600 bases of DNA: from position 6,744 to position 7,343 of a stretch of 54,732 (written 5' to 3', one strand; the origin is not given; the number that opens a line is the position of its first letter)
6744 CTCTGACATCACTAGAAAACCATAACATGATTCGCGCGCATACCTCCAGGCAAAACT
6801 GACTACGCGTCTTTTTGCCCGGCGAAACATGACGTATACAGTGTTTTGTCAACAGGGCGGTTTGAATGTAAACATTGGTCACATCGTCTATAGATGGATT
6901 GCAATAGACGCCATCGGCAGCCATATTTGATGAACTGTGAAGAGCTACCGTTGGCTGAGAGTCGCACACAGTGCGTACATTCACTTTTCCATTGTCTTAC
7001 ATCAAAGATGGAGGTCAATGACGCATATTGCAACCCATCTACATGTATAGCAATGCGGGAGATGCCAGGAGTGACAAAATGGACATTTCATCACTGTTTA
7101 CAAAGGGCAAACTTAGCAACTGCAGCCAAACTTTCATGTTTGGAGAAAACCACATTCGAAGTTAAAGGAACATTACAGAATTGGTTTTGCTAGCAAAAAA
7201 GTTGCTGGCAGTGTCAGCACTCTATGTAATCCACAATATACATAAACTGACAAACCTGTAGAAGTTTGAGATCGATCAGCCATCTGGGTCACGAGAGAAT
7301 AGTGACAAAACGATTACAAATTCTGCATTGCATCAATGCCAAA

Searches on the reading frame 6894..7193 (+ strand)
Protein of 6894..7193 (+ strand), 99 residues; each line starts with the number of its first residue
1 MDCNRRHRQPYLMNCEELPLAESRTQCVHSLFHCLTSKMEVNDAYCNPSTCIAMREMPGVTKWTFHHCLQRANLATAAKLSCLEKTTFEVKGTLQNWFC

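Call 44: search_protein_families(library=pfam, proteins=[window:6894-7193:+], max_evalue=0.01)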
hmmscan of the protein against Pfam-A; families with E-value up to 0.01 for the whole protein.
window:6894-7193:+ (99 aa): 0 families
